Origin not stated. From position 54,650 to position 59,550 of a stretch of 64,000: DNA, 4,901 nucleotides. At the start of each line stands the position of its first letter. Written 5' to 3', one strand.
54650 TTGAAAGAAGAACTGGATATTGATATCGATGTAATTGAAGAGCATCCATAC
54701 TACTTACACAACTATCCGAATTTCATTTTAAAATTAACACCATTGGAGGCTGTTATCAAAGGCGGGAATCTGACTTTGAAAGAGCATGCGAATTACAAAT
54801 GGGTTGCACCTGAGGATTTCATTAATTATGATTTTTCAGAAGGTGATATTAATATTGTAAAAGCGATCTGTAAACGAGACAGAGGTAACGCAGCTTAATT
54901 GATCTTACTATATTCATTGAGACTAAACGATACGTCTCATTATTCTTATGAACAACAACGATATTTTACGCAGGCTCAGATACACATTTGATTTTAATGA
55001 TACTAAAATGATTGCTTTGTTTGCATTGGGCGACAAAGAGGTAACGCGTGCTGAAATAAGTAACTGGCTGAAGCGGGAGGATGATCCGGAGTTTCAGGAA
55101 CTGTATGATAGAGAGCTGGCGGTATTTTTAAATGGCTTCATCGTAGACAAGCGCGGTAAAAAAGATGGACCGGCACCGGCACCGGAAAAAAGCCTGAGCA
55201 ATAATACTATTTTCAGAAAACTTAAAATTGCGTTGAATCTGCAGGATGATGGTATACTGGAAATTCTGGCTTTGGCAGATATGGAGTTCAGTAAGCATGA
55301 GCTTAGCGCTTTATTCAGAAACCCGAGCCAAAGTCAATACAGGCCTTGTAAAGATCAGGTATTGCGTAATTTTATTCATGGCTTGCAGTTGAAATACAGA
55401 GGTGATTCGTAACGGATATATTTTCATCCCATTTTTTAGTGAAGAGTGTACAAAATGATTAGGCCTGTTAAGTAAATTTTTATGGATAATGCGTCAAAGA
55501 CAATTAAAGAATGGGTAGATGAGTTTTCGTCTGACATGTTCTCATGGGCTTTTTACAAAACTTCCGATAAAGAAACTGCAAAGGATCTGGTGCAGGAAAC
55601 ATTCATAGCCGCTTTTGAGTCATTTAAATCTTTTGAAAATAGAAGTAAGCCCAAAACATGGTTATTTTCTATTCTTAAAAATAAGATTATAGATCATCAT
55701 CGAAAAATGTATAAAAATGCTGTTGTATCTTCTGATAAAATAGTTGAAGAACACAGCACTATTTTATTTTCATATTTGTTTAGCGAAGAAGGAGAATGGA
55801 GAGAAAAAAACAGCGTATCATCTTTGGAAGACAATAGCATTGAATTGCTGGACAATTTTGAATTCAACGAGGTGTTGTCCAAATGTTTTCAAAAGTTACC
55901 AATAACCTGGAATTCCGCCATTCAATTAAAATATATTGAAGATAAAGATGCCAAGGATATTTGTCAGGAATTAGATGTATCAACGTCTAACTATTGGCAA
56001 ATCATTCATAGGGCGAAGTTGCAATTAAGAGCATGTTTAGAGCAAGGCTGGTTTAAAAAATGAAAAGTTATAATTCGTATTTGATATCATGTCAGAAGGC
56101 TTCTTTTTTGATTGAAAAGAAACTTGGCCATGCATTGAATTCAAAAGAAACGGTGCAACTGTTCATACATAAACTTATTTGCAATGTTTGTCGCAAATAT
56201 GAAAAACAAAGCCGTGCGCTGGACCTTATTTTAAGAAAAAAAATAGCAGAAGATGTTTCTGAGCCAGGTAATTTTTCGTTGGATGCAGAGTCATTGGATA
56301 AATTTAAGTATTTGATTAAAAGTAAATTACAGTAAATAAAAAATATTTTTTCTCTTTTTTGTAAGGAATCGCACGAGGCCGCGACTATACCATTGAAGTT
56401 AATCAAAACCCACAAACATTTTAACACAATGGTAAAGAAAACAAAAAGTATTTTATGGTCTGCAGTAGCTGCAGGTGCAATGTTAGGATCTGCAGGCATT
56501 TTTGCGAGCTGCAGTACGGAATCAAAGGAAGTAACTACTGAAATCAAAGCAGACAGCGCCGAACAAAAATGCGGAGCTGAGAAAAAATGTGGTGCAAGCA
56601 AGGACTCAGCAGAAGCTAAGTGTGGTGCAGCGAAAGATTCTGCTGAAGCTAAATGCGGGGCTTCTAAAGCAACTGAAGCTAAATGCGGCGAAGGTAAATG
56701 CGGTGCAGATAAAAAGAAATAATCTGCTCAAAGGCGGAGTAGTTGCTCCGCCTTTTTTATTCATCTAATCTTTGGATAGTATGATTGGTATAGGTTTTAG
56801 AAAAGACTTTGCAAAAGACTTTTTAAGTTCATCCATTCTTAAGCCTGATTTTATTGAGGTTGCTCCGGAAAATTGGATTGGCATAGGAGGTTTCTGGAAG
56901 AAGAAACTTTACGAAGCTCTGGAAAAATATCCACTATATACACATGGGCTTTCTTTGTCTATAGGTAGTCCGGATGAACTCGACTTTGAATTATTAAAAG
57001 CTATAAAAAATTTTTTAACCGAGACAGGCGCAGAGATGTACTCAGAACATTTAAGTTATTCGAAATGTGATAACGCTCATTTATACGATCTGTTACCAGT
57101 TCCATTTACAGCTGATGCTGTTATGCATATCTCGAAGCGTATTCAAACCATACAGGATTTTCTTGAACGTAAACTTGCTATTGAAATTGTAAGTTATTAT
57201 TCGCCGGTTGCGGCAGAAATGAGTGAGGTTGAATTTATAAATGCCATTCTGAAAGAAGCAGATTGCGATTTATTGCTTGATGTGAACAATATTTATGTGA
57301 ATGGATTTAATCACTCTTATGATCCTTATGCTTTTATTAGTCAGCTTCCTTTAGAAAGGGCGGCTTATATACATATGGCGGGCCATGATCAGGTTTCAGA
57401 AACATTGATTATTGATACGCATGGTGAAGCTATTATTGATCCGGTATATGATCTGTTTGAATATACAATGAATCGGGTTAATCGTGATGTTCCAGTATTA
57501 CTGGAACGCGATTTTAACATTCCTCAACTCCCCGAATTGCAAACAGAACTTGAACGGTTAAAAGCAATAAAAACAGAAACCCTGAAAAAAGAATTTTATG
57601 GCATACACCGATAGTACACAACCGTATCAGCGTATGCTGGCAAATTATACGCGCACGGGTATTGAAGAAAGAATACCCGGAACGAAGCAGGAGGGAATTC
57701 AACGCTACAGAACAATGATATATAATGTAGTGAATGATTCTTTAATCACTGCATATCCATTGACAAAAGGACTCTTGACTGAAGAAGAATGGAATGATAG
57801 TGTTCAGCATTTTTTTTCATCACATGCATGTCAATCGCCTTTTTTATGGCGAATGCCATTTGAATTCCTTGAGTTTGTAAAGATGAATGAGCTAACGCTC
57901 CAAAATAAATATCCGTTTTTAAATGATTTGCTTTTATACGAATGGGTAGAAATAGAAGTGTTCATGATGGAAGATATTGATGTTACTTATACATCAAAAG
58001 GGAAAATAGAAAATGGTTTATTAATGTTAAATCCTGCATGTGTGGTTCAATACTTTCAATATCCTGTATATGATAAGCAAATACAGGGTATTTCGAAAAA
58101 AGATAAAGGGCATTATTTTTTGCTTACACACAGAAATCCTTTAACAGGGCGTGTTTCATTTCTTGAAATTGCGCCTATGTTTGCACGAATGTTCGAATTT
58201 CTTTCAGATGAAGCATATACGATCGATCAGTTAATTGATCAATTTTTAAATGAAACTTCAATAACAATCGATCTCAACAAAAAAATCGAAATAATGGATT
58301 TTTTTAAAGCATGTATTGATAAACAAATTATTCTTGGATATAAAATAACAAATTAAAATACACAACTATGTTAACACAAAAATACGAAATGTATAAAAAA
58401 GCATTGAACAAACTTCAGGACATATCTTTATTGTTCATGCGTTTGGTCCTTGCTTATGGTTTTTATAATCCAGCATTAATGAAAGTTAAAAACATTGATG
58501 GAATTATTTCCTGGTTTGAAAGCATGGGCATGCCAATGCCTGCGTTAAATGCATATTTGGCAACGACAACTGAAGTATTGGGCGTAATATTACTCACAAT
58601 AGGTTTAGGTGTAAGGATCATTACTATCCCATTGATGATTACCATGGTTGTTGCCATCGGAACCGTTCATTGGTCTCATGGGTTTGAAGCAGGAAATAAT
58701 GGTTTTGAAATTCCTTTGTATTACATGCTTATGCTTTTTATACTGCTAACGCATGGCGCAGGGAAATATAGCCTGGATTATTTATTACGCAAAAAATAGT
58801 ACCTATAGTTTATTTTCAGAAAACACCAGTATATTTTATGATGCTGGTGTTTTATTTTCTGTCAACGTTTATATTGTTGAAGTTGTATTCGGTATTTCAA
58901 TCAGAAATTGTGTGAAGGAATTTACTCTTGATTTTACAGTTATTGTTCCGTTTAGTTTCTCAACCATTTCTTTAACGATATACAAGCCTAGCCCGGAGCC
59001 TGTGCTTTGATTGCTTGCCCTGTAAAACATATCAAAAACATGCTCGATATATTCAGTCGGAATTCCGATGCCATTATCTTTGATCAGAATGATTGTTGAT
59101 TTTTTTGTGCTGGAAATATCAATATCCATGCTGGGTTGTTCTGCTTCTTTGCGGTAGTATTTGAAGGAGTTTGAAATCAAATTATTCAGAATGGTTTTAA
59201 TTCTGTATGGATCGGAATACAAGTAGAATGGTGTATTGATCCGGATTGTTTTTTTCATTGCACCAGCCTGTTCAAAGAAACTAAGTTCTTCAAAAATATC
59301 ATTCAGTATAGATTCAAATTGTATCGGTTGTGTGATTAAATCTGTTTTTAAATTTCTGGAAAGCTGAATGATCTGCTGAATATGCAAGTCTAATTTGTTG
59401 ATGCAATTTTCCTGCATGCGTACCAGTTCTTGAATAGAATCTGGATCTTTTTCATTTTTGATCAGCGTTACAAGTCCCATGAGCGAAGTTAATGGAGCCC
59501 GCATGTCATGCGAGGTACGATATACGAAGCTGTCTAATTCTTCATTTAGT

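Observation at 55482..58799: ECF/ZAS-controlled MNIO (DUF692) peptide-modification cluster with a Cys-repeat precursor, DUF2063-type partner and DoxX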

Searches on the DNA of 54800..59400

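Call 52: search_rna_families(source=window, start=54800, end=59400, threshold=evalue, max_evalue=0.1)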
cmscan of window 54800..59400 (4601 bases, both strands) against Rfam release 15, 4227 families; matches with E-value up to 0.1: 0.
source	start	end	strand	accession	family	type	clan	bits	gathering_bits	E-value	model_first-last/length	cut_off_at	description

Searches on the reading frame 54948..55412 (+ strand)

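Call 62: search_protein_families(library=pfam, proteins=[window:54948-55412:+], max_evalue=0.00001)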
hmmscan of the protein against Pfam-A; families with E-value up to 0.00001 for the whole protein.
window:54948-55412:+ (154 aa): 1 family
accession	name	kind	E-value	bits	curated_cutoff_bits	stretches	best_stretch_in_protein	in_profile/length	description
PF07308.18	DUF1456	-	6.8e-58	193.2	27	2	85-152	1-68/68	Protein of unknown function (DUF1456)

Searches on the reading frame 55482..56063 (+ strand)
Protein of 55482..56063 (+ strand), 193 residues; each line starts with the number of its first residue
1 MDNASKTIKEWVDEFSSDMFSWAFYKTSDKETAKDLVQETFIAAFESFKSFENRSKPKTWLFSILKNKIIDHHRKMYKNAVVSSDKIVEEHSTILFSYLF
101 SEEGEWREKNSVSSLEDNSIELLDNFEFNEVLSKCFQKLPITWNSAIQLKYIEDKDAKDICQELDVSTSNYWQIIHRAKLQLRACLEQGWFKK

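Call 3: search_protein_families(library=pfam, proteins=[window:55482-56063:+], max_evalue=0.1)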
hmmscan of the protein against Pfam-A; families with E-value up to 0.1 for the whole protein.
window:55482-56063:+ (193 aa): 6 families
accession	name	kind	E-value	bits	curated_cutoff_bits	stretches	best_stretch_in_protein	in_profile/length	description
PF04542.20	Sigma70_r2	-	3.4e-16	59.2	24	1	13-75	3-67/71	Sigma-70 region 2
PF08281.18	Sigma70_r4_2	-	4.3e-07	29.9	25.7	1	132-182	4-54/54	Sigma-70, region 4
PF22029.2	PhyR_sigma2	-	0.00037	20.9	27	1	27-65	16-54/55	Sigma2 domain of PhyR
PF07374.17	DUF1492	-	0.0016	19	21.5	1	144-182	61-99/100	Protein of unknown function (DUF1492)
PF04967.18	HTH_10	-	0.093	13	23.1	0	155-181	24-50/53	HTH DNA binding domain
PF13794.12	MiaE_2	-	0.097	12.8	25.2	0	37-73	69-102/185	tRNA-(MS[2]IO[6]A)-hydroxylase (MiaE)-like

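Call 4: search_protein_families(library=ncbifam, proteins=[window:55482-56063:+], max_evalue=0.1)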
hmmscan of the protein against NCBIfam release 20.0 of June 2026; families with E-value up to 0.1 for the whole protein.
window:55482-56063:+ (193 aa): 89 families (the best 25 are shown)
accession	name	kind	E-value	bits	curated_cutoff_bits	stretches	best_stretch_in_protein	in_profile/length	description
TIGR02943.1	Sig70_famx1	hypoth_equivalog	5.2e-39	134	162.2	1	13-192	9-185/188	RNA polymerase sigma-70 factor, TIGR02943 family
NF009184.0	PRK12532.1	equivalog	6.2e-39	133.9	276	1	13-192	12-190/195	RNA polymerase sigma factor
NF009196.0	PRK12544.1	equivalog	2.2e-36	125.2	287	1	11-193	23-203/208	RNA polymerase factor sigma-70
NF008892.0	PRK11924.2-1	equivalog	2.7e-35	121.9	291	1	11-192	21-199/203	RNA polymerase sigma factor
NF009173.0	PRK12520.1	equivalog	2.1e-34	118.9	255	1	11-192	7-185/191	RNA polymerase sigma factor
NF009182.0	PRK12530.1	subfamily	2.9e-33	114.9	264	1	9-192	12-190/193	RNA polymerase sigma factor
TIGR02937.1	sigma70-ECF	superfamily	2.7e-26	92.2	42.9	1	10-186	5-165/165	sigma-70 family RNA polymerase sigma factor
NF009197.0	PRK12545.1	equivalog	6.3e-23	81.6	336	1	14-187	16-188/201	RNA polymerase factor sigma-70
TIGR02950.1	SigM_subfam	subfamily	3e-22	79.1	147.95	1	7-186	1-158/159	RNA polymerase sigma factor, SigM family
NF007223.0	PRK09641.1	equivalog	2.6e-19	69.8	209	1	8-187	20-185/187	RNA polymerase sigma factor SigW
NF006930.0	PRK09415.1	subfamily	4.1e-19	69.1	198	1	2-188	12-177/179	RNA polymerase factor sigma C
TIGR02985.1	Sig70_bacteroi1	subfamily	1.2e-17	64.6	126.4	1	10-184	5-160/162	RNA polymerase sigma-70 factor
NF007226.0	PRK09644.1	equivalog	2.7e-17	63.4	199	2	14-89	9-83/166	RNA polymerase sigma factor SigM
TIGR02959.1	SigZ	equivalog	1.3e-16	60.9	168.65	2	13-91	2-80/170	RNA polymerase sigma factor SigZ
NF058625.1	sigma_PG0214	equivalog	1.3e-16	60.7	130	2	8-85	6-83/170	GFO_1088 family ECF-type sigma factor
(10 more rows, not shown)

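Call 54: search_dna_similar(query=window:55482-56063:+, collection=plasmids, mode=protein, max_evalue=1e-15, max_rows=25)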
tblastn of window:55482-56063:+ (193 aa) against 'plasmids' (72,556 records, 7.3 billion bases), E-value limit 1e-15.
Records with a match: 59; places in all: 59; records where one place covers at least 80% of the query: 59.
Best place of each record, by identity: <60% 59.
By first word of the organism name: Burkholderia 48; Enterobacter 3; Acinetobacter 2; Neisseria 2; Ciceribacter 1; Sphingopyxis 1; Halomonas 1; Moraxella 1.
By predicted mobility (MOB-suite, as given by PLSDB): non-mobilizable 42; mobilizable 12; conjugative 5.
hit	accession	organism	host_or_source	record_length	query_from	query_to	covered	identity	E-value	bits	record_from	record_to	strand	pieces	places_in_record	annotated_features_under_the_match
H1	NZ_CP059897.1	Ciceribacter thiooxidans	mixed culture,soil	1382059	1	193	100%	32.5%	6e-18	88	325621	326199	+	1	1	none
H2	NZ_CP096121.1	Acinetobacter portensis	milking environment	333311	9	190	94%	33.2%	1e-21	99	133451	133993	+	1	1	RNA polymerase factor sigma-70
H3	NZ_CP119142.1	Neisseria gonorrhoeae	Homo sapiens,whole organism,synovial ...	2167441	30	193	85%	35.3%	6e-21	97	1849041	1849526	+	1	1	none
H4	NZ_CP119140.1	Neisseria gonorrhoeae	Homo sapiens,whole organism,blood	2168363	30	193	85%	35.3%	6e-21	97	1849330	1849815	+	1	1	none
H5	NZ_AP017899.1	Sphingopyxis sp. FD7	-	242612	11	193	95%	31.1%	2e-23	103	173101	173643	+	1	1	sigma-70 family RNA polymerase sigma factor | hypothetical protein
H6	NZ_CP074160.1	Enterobacter sp. JBIWA005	lake water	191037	19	192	90%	31.3%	8e-19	91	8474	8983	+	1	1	sigma-70 family RNA polymerase sigma factor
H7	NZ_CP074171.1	Enterobacter sp. JBIWA003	lake water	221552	19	192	90%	31.3%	2e-18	89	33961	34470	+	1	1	sigma-70 family RNA polymerase sigma factor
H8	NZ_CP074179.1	Enterobacter asburiae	lake water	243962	19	192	90%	31.3%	4e-18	88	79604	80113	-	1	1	sigma-70 family RNA polymerase sigma factor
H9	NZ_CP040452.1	Halomonas sp. PA16-9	-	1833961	19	191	90%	31.2%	6e-21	96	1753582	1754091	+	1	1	none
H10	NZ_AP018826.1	Acinetobacter ursingii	Lemna minor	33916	10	191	94%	29.0%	7e-21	96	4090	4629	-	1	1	RNA polymerase factor sigma-70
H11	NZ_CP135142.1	Moraxella sp. DOX410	sediment soil,sediment soil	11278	10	191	94%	29.0%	1e-20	95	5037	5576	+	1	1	RNA polymerase factor sigma-70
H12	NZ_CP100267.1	Burkholderia glumae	cell culture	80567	14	191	92%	27.0%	8e-17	85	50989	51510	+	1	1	sigma-70 family RNA polymerase sigma factor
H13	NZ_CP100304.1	Burkholderia glumae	cell culture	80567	14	191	92%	27.0%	8e-17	85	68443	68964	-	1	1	sigma-70 family RNA polymerase sigma factor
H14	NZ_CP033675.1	Burkholderia glumae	bacterial cell,diseased rice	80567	14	191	92%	27.0%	8e-17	85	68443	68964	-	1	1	sigma-70 family RNA polymerase sigma factor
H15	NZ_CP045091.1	Burkholderia glumae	rice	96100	14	191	92%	27.0%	8e-17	85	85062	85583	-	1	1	sigma-70 family RNA polymerase sigma factor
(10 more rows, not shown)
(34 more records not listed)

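Call 55: get_annotated_region(hit=H3, flank=4000)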
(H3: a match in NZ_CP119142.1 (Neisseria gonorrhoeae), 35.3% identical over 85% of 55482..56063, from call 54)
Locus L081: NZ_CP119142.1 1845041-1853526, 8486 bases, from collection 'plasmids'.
description: Neisseria gonorrhoeae strain 2022NG-0032 plasmid p2022NG-0032_1, complete sequence
organism: Neisseria gonorrhoeae (NCBI taxid 485)
taxonomy: Bacteria; Pseudomonadota; Betaproteobacteria; Neisseriales; Neisseriaceae; Neisseria; Neisseria gonorrhoeae
host: -; source: Homo sapiens,whole organism,synovial fluid; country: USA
typing (MOB-suite, as given by PLSDB): non-mobilizable
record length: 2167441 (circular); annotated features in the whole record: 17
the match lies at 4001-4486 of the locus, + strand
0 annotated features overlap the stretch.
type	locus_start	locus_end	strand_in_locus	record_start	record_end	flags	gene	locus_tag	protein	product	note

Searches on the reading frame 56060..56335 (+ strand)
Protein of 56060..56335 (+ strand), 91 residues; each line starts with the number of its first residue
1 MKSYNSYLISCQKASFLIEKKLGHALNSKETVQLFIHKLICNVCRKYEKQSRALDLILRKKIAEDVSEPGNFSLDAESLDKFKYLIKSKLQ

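Call 3: search_protein_families(library=pfam, proteins=[window:56060-56335:+], max_evalue=0.1)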
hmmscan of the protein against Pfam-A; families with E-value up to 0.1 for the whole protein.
window:56060-56335:+ (91 aa): 0 families

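Call 4: search_protein_families(library=ncbifam, proteins=[window:56060-56335:+], max_evalue=0.1)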
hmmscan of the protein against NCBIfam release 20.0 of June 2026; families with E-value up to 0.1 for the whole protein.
window:56060-56335:+ (91 aa): 1 family
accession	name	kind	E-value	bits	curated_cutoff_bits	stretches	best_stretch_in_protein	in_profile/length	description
NF052368.1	antisigmaE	subfamily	2.9e-09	36.6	50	1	9-54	2-47/48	anti-sigma factor family protein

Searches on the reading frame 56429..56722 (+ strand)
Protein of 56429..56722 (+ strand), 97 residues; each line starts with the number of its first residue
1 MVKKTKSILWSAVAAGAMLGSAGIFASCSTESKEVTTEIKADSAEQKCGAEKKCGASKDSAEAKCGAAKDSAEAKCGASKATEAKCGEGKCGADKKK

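Call 3: search_protein_families(library=pfam, proteins=[window:56429-56722:+], max_evalue=0.1)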
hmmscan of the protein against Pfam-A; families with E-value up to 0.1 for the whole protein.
window:56429-56722:+ (97 aa): 0 families

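Call 4: search_protein_families(library=ncbifam, proteins=[window:56429-56722:+], max_evalue=0.1)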
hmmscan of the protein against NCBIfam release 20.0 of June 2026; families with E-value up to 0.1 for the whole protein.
window:56429-56722:+ (97 aa): 2 families
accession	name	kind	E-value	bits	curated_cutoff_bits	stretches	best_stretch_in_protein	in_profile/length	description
NF050137.2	KCGExKCG_twice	domain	1.8e-09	37.1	19.5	2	73-94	6-29/29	HvfA family oxazolone/thioamide-modified RiPP metallophore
NF050188.1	OxThioModRiPPHvfA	equivalog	7e-05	23.4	95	1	20-93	18-95/96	oxazolone/thioamide-modified RiPP metallophore HvfA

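Call 21: find_homologous_proteins(query=window:56429-56722:+, max_evalue=0.001)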
Query window:56429-56722:+ (97 aa): 40 proteins with E <= 0.001 among 209 candidates.
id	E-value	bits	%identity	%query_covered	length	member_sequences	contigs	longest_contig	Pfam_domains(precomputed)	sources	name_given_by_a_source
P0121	9.2e-49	181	100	100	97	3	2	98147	-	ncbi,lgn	-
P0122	1.4e-41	158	85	100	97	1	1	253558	-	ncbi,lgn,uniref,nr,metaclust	ncbi:hypothetical protein [Cytophaga aurantiaca]|uniref:HvfA family oxazolone/thioamide-modified RiP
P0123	8.9e-34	133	77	100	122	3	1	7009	-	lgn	-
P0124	2.6e-33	131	79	93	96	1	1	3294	-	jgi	jgi:uncharacterized low-complexity protein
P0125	1.5e-32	129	81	99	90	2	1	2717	-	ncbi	-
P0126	1.7e-30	122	77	99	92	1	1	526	-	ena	-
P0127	1.7e-28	116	68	99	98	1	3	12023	-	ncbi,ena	-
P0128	2.5e-28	116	68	99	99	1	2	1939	-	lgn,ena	-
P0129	7.7e-28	114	69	100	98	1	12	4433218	-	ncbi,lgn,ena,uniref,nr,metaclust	ncbi:HvfA family oxazolone/thioamide-modified RiPP metallophore [Cytophaga hutchinsonii]|uniref:Lipo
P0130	1.9e-27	113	74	99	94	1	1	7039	-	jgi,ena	-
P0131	1.9e-27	113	75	82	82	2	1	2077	-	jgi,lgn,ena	-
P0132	6.5e-26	108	71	100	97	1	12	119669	-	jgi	jgi:uncharacterized low-complexity protein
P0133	3.0e-24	102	64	100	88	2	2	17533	-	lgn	-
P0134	2.5e-23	100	62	99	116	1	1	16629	-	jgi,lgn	-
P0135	1.1e-8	53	44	94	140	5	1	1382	-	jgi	jgi:uncharacterized low-complexity protein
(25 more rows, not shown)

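Call 23: list_cluster_members(proteins=[P0121, P0129, P0001])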
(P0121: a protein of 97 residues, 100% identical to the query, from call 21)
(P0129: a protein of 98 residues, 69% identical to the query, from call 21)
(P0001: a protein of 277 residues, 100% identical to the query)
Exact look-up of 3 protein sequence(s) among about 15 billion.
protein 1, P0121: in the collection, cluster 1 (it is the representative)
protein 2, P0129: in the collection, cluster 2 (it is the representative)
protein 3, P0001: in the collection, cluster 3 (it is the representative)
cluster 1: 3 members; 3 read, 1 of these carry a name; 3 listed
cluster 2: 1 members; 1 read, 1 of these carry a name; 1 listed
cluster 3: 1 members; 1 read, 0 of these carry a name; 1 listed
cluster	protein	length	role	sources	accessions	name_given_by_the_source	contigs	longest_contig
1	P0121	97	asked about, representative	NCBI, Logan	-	-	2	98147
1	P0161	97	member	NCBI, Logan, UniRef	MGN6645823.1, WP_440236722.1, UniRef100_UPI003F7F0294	MAG: HvfA family oxazolone/thioamide-modified RiPP metallophore [Cytophaga sp.] | HvfA family oxazolone/thioamide-modified RiPP metallophore n=1 Tax=Cytophaga sp. ...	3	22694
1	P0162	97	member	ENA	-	-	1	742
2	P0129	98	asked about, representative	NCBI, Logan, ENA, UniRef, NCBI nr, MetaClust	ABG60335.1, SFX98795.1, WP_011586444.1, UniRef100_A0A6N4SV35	HvfA family oxazolone/thioamide-modified RiPP metallophore [Cytophaga hutchinsonii] | Lipoprotein n=1 Tax=Cytophaga hutchinsonii (strain ATCC 33406 / DSM 1761 / CIP 103989 / ... | hypothetical protein [Cytophaga hutchinsonii]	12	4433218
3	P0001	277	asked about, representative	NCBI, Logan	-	-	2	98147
